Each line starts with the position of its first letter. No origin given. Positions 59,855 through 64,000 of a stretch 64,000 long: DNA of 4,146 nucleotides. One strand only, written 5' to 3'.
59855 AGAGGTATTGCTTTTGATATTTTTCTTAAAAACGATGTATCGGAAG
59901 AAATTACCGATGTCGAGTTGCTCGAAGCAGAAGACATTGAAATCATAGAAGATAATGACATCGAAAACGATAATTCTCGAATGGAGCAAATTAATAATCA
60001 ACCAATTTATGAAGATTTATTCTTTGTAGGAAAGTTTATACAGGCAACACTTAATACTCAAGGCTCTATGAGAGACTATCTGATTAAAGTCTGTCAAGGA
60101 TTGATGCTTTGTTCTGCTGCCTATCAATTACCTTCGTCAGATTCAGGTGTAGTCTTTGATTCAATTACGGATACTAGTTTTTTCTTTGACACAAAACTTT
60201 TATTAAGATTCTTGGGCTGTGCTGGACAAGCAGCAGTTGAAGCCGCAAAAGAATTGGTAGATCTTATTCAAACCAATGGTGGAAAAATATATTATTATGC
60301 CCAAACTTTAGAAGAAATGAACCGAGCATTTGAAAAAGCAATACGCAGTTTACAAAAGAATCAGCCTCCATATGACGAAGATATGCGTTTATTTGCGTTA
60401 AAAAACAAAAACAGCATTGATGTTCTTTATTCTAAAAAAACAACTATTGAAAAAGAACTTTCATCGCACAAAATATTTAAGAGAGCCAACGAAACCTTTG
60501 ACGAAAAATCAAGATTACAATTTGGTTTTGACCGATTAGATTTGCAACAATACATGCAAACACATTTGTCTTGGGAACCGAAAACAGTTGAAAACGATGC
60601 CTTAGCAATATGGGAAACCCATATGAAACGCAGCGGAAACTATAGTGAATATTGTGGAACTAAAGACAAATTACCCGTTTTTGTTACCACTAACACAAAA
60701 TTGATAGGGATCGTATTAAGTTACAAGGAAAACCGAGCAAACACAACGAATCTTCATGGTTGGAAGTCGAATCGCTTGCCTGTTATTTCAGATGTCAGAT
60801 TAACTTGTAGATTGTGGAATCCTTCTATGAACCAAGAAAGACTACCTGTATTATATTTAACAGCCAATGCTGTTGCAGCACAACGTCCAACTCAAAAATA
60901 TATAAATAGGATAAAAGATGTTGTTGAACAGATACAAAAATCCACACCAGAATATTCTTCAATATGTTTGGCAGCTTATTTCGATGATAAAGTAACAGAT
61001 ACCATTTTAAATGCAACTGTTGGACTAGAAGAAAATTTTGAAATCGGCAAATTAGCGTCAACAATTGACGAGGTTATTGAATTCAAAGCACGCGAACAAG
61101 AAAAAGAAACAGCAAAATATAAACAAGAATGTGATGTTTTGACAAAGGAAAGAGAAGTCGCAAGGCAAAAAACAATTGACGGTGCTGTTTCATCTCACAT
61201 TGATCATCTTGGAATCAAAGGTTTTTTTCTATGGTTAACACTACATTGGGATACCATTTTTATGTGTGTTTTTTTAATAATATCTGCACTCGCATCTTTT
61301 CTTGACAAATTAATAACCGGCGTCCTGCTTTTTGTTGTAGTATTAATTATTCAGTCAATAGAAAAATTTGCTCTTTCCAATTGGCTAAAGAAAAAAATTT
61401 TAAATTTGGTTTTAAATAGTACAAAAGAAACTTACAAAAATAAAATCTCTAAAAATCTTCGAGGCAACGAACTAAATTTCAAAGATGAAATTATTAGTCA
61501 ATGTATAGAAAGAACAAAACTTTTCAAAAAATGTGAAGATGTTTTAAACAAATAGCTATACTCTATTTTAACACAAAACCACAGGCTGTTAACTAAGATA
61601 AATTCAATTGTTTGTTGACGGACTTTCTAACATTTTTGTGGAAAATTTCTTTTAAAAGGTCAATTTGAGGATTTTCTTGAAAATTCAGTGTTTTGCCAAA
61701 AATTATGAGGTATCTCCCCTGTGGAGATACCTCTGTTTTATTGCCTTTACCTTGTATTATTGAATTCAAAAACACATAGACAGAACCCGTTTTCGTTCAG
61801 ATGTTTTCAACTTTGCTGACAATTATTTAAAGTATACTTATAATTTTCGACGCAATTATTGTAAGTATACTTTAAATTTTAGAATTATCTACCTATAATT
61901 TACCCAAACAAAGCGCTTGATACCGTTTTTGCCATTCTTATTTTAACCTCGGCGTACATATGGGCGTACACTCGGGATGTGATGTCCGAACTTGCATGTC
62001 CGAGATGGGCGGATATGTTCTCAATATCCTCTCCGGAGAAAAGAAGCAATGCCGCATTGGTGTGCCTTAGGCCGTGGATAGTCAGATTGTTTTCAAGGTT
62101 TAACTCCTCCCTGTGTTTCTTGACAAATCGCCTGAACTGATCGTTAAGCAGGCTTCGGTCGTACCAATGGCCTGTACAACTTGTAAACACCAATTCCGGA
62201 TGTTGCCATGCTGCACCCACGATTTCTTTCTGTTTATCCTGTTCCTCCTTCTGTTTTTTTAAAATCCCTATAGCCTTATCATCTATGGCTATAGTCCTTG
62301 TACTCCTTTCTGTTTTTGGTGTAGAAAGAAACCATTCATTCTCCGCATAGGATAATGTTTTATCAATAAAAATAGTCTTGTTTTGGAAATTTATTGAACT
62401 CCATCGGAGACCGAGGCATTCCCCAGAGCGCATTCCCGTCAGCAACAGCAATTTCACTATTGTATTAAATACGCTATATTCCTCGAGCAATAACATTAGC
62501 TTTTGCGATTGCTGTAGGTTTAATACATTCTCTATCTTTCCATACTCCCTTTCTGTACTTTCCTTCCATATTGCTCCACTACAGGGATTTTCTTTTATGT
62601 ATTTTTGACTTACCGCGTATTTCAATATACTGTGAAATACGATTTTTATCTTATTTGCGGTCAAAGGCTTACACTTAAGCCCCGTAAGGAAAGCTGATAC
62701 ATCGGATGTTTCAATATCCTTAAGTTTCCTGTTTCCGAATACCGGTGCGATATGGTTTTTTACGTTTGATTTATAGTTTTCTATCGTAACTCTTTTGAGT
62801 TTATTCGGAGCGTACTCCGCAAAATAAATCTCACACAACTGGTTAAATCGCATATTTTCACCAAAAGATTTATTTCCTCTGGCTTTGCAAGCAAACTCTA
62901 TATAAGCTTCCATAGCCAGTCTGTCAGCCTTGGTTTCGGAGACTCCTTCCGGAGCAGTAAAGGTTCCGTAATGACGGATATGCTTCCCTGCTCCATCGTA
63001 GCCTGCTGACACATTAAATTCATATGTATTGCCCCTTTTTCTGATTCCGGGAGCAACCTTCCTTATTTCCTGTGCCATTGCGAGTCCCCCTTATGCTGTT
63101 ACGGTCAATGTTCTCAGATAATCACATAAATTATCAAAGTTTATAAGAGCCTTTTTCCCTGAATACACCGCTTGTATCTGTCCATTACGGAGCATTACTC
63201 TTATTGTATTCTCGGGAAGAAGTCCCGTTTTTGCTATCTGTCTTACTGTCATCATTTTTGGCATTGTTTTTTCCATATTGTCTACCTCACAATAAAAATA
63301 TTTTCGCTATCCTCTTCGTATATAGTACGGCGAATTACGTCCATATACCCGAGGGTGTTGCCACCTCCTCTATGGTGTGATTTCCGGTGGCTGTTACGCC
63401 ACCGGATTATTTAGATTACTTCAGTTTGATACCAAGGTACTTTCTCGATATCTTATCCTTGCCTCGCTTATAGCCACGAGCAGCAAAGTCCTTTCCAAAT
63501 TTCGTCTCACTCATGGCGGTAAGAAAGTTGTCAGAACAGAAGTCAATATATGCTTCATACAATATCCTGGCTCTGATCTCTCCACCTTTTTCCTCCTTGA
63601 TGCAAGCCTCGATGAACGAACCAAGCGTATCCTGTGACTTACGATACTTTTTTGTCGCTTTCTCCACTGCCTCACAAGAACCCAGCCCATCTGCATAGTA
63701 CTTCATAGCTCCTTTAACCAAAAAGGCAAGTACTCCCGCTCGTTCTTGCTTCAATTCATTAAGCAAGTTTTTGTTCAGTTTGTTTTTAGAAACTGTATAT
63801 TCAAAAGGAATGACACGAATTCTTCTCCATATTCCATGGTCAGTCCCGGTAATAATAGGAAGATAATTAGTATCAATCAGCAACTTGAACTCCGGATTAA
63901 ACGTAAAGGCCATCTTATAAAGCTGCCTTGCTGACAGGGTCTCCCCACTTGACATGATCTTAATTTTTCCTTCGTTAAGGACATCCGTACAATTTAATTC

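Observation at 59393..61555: Orphan ~700-aa PIN-like / two-TM protein in the AT-rich cargo slot next to an integrase: candidate single-gene defence or abortive-infection determinant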

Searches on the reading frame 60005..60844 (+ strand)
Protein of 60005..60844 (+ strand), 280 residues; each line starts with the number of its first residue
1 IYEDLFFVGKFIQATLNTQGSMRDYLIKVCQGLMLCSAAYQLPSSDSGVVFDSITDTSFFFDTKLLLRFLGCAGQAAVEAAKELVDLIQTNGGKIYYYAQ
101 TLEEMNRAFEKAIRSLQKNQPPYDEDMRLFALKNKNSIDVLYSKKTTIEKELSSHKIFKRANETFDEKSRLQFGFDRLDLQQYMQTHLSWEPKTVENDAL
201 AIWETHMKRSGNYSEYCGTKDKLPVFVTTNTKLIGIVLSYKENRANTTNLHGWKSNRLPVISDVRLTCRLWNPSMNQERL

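Call 37: search_solved_structures(query=A3, max_evalue=10, show_alignments=3)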
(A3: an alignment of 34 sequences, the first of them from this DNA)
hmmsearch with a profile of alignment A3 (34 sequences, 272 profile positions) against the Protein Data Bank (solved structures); distinct sequences matched with E-value up to 10: 4.
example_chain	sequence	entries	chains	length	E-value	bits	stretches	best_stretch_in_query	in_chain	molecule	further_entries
28lu_y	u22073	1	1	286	0.026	17.1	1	91-186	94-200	Sigma 54 modulation/S30EA ribosomal protein C-terminal domain-containing protein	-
9kov_A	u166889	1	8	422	0.35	13.4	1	70-134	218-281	trum-mut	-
4cqi_A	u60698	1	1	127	0.95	12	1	112-178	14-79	TUBULIN-BINDING COFACTOR A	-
8fre_A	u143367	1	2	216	2.6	10.5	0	73-94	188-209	RBL4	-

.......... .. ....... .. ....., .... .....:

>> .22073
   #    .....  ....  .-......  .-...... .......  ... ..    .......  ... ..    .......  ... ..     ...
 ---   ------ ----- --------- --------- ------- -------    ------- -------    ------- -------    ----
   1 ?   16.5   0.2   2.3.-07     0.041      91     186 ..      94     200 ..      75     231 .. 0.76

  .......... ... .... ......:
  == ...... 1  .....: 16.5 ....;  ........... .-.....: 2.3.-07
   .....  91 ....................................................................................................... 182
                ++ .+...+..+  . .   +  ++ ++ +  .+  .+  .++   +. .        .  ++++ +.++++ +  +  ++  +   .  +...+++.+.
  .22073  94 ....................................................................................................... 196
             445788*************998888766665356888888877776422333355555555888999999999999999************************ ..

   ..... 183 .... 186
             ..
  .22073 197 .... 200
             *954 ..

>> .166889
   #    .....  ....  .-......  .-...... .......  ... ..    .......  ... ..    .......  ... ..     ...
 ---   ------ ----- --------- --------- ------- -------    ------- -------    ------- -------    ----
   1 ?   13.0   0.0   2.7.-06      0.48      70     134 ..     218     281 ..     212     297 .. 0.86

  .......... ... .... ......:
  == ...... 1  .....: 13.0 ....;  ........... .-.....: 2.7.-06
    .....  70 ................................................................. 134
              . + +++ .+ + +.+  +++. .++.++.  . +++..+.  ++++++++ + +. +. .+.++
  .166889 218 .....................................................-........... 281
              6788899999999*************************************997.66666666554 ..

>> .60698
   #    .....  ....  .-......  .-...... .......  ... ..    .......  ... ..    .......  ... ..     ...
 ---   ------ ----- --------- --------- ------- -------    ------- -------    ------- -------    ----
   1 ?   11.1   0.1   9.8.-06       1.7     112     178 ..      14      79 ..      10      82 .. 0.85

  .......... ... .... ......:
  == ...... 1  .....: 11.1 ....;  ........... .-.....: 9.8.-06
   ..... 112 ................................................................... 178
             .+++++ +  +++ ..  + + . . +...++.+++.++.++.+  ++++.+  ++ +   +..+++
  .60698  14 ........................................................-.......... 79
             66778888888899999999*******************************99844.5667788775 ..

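Call 47: predict_structure(alignment_id=A3)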
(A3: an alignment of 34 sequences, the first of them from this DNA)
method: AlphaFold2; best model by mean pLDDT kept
length: 280 residues; sequences in the alignment: 34
mean_pLDDT: 90.4   pTM: 0.89
mean pLDDT of the five models: 90.4, 90.2, 89.7, 89.6, 88.8
residues with pLDDT >= 90: 206; 70-90: 54; 50-70: 20; < 50: 0
segments of 3 or more residues with pLDDT < 50: none
pLDDT, mean of each block of 10 residues (from residue 1): 85 92 93 89 60 85 98 95 96 96 97 97 94 93 97 98 90 87 96 96 95 86 95 95 85 89 93 57
secondary structure, 60 per line:
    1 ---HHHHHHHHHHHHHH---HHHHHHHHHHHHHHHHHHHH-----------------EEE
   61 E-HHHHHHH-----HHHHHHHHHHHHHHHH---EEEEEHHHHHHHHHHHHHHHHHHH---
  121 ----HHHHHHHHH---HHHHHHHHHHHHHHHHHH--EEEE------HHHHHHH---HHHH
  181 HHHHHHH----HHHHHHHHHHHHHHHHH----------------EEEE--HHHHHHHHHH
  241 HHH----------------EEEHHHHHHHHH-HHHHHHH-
elements in order: H4-17 H21-40 E58-61 H63-69 H75-90 E94-98 H99-117 H125-133 H137-154 E157-160 H167-173 H177-187 H192-208 E225-228 H231-243 E260-262 H263-271 H273-279

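Call 49: fold_search(model_id=the predicted structure, library=pdb)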
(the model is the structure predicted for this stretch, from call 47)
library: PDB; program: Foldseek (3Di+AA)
matches with E <= 10: 705; with E <= 0.001: 0
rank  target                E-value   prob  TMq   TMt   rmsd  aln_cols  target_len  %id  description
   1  7vwo_A                9.2e-03  1.00  0.32  0.55   7.2       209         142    7  TA complex from Mycobacterium tuberculosis (released 2022-11-16)
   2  5h4h_B                2.1e-02  0.99  0.32  0.52   6.1       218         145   10  Structure of PIN-domain protein (VapC4 toxin) from Pyrococcus horikoshii determined at 2.2 A resolution (released 2016-11-23)
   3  2fe1                  2.6e-02  0.99  0.29  0.51   6.7       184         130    9  Crystal Structure of PAE0151 from Pyrobaculum aerophilum (released 2005-12-27)
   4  5v04_Z                3.9e-02  0.66  0.17  0.14  12.1       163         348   11  Crystal structure of human exonuclease 1 Exo1 (WT) in complex with 5' recessed-end DNA (rII) (released 2017-05-24)
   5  7og5_A                4.5e-02  0.96  0.31  0.49   7.2       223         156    9  RNA-free Ribonuclease P from Halorhodospira halophila (released 2021-07-07)
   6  5uzv_Z                4.7e-02  0.84  0.19  0.17   8.9       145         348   12  Crystal structure of human exonuclease 1 Exo1 (WT) in complex with 5' recessed-end DNA (rI) (released 2017-05-24)
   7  7mxr_Z                4.7e-02  0.77  0.19  0.16   9.3       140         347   14  Crystal structure of human exonuclease 1 Exo1 (WT) in complex with 5' recessed-end DNA (r-2) (released 2023-05-10)
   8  3qe9_Y                4.7e-02  0.69  0.21  0.18  10.0       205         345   12  Crystal structure of human exonuclease 1 Exo1 (D173A) in complex with DNA (complex I) (released 2011-04-20)
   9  3qea_Z                4.7e-02  0.69  0.16  0.14   9.9       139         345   11  Crystal structure of human exonuclease 1 Exo1 (WT) in complex with DNA (complex II) (released 2011-04-20)
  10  8aew_A                6.1e-02  0.25  0.22  0.13  15.8       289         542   11  Malonyl-CoA reductase from Chloroflexus aurantiacus - N-terminal Apo (released 2023-04-05)
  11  3qe9_Z                7.1e-02  0.69  0.20  0.17   9.2       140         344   14  Crystal structure of human exonuclease 1 Exo1 (D173A) in complex with DNA (complex I) (released 2011-04-20)
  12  5v05_Z                7.1e-02  0.66  0.18  0.16  11.8       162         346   11  Crystal structure of human exonuclease 1 Exo1 (WT) in complex with 5' recessed-end DNA (rIII) (released 2017-05-24)
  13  7mxx_Z                7.5e-02  0.63  0.18  0.15   9.9       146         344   12  Crystal structure of human exonuclease 1 Exo1 (R92A) in complex with 5' flap DNA (uf4) (released 2023-05-10)
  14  7og5_J                1.0e-01  0.85  0.32  0.47   7.2       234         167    8  RNA-free Ribonuclease P from Halorhodospira halophila (released 2021-07-07)
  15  5v0b_Z                1.0e-01  0.57  0.17  0.15   9.8       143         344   12  Crystal structure of human exonuclease 1 Exo1 (WT) in complex with 5' recessed-end DNA (rIX) (released 2017-05-24)
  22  1w8i                  1.3e-01  0.94  0.27  0.45   5.6       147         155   10  The Structure of gene product af1683 from Archaeoglobus fulgidus. (released 2004-11-16)
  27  7og5_B                2.1e-01  0.77  0.31  0.49   7.2       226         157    9  RNA-free Ribonuclease P from Halorhodospira halophila (released 2021-07-07)
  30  2hww_C                2.4e-01  0.57  0.28  0.45   9.3       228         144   11  Structure of PIN domain of human SMG6 (released 2006-11-14)
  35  2hww_B                3.0e-01  0.72  0.31  0.50   8.7       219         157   11  Structure of PIN domain of human SMG6 (released 2006-11-14)
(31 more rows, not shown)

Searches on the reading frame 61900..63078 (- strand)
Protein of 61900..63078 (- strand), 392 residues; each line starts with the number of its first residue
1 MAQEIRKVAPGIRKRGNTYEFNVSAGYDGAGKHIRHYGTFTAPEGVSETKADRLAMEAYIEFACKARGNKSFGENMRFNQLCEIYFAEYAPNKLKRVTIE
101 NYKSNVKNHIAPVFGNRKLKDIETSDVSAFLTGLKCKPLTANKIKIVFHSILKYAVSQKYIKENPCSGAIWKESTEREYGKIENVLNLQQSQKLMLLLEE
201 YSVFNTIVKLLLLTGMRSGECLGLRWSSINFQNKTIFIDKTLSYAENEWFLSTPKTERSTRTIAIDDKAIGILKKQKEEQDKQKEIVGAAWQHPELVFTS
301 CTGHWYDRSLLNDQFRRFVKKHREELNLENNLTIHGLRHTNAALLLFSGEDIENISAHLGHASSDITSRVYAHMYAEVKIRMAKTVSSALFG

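Call 3: search_protein_families(library=pfam, proteins=[window:61900-63078:-], max_evalue=1)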
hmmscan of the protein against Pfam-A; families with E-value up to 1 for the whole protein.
window:61900-63078:- (392 aa): 6 families
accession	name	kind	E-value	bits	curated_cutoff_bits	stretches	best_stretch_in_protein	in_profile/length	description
PF00589.27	Phage_integrase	-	4.5e-24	85.6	27.1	1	187-375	4-169/172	Phage integrase family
PF14659.12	Phage_int_SAM_3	-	1.5e-14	54.4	22.6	1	78-134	2-57/58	Phage integrase, N-terminal SAM-like domain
PF22022.2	Phage_int_M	-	6.3e-09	36.4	27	1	78-167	1-91/96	Phage integrase central domain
PF13102.12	Phage_int_SAM_5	-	0.0024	18.6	22.3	1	78-165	2-92/98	Phage integrase SAM-like domain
PF13495.12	Phage_int_SAM_4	-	0.0052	17.6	27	1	93-151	13-71/85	Phage integrase, N-terminal SAM-like domain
PF02899.23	Phage_int_SAM_1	-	0.16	12.7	22.3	1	96-158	16-82/83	Phage integrase, N-terminal SAM-like domain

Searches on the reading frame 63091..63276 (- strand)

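Call 3: search_protein_families(library=pfam, proteins=[window:63091-63276:-], max_evalue=1)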
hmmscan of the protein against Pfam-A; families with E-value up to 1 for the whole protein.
window:63091-63276:- (61 aa): 2 families
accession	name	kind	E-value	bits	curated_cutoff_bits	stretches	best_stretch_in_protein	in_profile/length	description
PF12728.13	HTH_17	-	0.028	15.1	27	1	9-55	2-48/51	Helix-turn-helix domain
PF18300.7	DUF5604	-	0.2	12.1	25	1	34-50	29-45/58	Domain of unknown function (DUF5604)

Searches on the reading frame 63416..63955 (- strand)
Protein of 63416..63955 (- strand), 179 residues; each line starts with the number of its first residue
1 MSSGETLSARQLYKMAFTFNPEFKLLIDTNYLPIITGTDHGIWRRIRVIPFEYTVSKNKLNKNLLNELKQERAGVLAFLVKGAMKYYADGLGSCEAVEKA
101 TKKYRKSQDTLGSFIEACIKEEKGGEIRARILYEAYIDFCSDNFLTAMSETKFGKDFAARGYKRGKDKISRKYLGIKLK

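Call 3: search_protein_families(library=pfam, proteins=[window:63416-63955:-], max_evalue=1)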
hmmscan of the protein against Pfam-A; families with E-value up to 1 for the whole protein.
window:63416-63955:- (179 aa): 2 families
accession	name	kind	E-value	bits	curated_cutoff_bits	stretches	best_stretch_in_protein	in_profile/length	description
PF03288.22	Pox_D5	-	1e-06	29.5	21.4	1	108-159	3-55/86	Poxvirus D5 protein-like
PF02257.21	RFX_DNA_binding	-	0.00024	22.1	27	1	113-155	6-48/79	RFX DNA-binding domain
